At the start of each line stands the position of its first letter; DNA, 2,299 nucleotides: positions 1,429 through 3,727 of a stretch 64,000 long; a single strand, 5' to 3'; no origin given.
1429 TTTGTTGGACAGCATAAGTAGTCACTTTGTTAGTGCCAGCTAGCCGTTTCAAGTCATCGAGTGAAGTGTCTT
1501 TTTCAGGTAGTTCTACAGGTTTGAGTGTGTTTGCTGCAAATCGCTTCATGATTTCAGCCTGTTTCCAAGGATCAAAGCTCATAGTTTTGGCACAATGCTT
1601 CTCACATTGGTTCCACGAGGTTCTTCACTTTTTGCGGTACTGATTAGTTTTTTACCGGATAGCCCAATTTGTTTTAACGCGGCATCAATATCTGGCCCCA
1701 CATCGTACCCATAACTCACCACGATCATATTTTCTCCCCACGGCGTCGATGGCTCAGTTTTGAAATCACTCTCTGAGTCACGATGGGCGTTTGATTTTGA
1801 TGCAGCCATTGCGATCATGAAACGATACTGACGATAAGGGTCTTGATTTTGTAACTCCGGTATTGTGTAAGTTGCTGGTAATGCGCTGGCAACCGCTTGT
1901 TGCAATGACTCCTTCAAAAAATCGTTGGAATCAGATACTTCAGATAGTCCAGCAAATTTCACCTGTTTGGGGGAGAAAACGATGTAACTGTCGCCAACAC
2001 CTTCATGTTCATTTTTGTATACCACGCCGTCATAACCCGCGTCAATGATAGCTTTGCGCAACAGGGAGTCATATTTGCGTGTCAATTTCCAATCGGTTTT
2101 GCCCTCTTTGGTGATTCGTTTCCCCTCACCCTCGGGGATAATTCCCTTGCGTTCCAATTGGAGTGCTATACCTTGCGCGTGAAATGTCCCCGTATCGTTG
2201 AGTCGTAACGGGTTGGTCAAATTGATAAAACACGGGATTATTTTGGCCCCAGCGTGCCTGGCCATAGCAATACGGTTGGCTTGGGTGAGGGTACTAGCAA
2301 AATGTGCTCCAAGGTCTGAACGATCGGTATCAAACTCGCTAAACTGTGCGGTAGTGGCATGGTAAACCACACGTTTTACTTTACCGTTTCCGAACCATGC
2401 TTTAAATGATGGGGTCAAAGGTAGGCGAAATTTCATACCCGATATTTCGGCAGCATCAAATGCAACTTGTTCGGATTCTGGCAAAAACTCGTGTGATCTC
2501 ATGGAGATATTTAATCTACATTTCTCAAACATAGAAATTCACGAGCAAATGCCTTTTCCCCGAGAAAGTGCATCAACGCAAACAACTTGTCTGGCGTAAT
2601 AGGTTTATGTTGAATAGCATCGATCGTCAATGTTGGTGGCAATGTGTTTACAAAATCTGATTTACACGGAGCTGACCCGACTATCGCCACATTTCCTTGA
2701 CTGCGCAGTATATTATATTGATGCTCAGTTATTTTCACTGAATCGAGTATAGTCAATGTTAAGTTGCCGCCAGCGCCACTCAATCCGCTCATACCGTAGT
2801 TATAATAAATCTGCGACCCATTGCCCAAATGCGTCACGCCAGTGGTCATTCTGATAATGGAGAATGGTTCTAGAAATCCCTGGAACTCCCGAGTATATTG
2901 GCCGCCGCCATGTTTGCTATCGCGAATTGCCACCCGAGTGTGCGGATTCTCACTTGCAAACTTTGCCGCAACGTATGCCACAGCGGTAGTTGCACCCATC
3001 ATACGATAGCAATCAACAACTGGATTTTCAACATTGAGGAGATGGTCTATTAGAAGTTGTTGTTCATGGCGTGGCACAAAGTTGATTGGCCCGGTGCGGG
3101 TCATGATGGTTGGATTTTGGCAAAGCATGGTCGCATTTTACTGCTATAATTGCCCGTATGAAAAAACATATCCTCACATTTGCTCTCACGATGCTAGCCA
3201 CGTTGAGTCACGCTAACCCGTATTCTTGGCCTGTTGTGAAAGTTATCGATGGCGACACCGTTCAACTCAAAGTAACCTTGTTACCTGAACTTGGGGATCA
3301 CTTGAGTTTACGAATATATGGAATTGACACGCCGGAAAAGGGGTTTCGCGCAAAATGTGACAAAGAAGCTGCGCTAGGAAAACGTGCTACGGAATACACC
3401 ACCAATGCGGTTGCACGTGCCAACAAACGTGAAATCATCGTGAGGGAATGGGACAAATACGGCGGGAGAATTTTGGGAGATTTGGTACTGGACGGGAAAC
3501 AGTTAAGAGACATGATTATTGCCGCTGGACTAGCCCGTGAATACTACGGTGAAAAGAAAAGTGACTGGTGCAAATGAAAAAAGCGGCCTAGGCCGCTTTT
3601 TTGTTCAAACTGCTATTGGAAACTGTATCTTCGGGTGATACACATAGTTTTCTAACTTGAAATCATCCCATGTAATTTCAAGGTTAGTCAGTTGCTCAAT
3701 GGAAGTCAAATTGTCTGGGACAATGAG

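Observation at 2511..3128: Catalytically dead terminase-ATPase paralog next to terL: possible decoy or packaging regulator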

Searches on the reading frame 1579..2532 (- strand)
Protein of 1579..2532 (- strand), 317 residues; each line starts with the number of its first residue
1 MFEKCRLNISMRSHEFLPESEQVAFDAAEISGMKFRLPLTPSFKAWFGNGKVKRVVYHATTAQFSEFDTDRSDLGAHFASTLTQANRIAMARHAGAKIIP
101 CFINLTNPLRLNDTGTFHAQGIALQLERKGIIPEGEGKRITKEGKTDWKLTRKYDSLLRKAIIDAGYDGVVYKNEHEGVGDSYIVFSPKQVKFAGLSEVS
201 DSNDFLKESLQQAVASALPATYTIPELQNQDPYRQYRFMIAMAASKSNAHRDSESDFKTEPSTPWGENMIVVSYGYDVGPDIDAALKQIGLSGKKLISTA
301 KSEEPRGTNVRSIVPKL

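Call 6: search_protein_families(library=pfam, proteins=[window:1579-2532:-], max_evalue=1)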
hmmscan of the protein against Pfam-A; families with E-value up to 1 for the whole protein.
window:1579-2532:- (317 aa): 2 families
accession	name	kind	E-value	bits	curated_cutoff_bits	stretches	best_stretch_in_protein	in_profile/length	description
PF18760.7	ART-PolyVal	-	8.8e-16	59.4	31.2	1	55-194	8-133/140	ADP-Ribosyltransferase in polyvalent proteins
PF02785.25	Biotin_carb_C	-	0.1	13.1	32.4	1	132-166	25-59/108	Biotin carboxylase C-terminal domain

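Call 7: search_protein_families(library=phrogs, proteins=[window:1579-2532:-], max_evalue=0.1)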
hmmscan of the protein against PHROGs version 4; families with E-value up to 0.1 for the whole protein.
window:1579-2532:- (317 aa): 3 families
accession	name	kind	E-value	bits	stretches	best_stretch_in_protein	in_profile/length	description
phrog_21376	-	unknown function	1.7e-25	89.7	1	41-194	529-672/1664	-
phrog_11632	-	unknown function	0.006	17.5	1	161-202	79-122/137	-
phrog_8642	-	unknown function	0.023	15.3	0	160-194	137-172/177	-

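Call 38: search_protein_families(library=ncbifam, proteins=[window:1579-2532:-], max_evalue=1)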
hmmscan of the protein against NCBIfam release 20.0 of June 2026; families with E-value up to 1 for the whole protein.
window:1579-2532:- (317 aa): 0 families

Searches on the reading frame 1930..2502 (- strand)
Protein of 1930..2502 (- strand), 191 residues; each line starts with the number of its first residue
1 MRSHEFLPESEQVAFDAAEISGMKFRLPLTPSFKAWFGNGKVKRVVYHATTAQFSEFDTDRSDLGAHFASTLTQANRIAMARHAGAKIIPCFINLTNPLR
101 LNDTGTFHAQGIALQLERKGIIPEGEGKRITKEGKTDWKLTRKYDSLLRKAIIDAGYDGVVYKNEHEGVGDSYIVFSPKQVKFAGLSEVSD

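Call 110: search_dna_similar(query=window:1930-2502:-, collection=phages, mode=protein, max_rows=15, max_evalue=0.001)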
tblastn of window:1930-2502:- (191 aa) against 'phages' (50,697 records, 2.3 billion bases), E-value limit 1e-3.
Records with a match: 10; places in all: 14; records where one place covers at least 80% of the query: 9.
Best place of each record, by identity: <60% 10.
By first word of the organism name: Caulobacter 4; Tenacibaculum 2; Pseudomonas 2; Tunturiibacter 1; Virus 1.
By host as written in the record: Caulobacter vibrioides CB15 3; Tenacibaculum sp. 2; - 2; Tunturiibacter psychrotolerans X4BP1 1; Pseudomonas aeruginosa 1; Caulobacter vibrioides 1.
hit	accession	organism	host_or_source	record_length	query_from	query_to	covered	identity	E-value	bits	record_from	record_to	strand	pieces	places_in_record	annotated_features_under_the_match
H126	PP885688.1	Tunturiibacter phage Tunturi_5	Tunturiibacter psychrotolerans X4BP1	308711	30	184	81%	34.3%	2e-12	70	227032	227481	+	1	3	MutT/NUDIX hydrolase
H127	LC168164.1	Tenacibaculum phage pT24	Tenacibaculum sp.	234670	26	182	82%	32.5%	4e-13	72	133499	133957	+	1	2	P domain-containing (x2)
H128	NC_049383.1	Tenacibaculum phage pT24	Tenacibaculum sp.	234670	26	182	82%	32.5%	4e-13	72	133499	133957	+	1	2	P domain-containing (x2)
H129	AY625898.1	Pseudomonas phage F116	-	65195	29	184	82%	27.2%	2e-8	59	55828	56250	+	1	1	unknown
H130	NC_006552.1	Pseudomonas phage F116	Pseudomonas aeruginosa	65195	29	184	82%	27.2%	2e-8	59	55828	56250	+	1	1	hypothetical protein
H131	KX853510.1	Virus Rctr197k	enrichment culture DAMO/AAA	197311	43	182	73%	29.6%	7e-6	51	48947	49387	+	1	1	similar to hypothetical protein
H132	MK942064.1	Caulobacter phage Jess A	Caulobacter vibrioides CB15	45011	30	182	80%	26.2%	3e-8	58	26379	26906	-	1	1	lysis protein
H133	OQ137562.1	Caulobacter phage RapA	Caulobacter vibrioides CB15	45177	30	182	80%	26.2%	3e-8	58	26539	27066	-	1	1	RapA_gp039c: lysis protein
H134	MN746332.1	Caulobacter phage SR18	Caulobacter vibrioides CB15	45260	30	182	80%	26.2%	3e-8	58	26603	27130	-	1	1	hypothetical protein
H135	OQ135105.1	Caulobacter phage BL94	Caulobacter vibrioides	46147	30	182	80%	26.2%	3e-8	58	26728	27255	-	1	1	BL94_gp037c: lysis protein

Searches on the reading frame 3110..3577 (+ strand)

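Call 6: search_protein_families(library=pfam, proteins=[window:3110-3577:+], max_evalue=1)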
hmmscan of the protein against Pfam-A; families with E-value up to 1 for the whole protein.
window:3110-3577:+ (155 aa): 2 families
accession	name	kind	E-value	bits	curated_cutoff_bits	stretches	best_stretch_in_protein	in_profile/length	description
PF00565.23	SNase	-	1.3e-09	38.9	21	1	67-148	2-80/107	Staphylococcal nuclease homologue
PF05584.17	Sulfolobus_pRN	-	0.047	14.2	20.8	1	102-126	40-64/72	Sulfolobus plasmid regulatory protein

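Call 7: search_protein_families(library=phrogs, proteins=[window:3110-3577:+], max_evalue=0.1)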
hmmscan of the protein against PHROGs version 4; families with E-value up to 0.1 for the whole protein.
window:3110-3577:+ (155 aa): 4 families
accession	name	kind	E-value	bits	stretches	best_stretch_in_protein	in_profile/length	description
phrog_452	-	DNA, RNA and nucleotide metabolism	1.9e-20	74.5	1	18-151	50-183/201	endonuclease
phrog_8809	-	unknown function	4e-08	31.7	1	21-148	1082-1207/2317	-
phrog_20876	-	DNA, RNA and nucleotide metabolism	0.00074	19.6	1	42-132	170-247/395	nuclease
phrog_18798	-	unknown function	0.0015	19.8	1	42-143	9-102/124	-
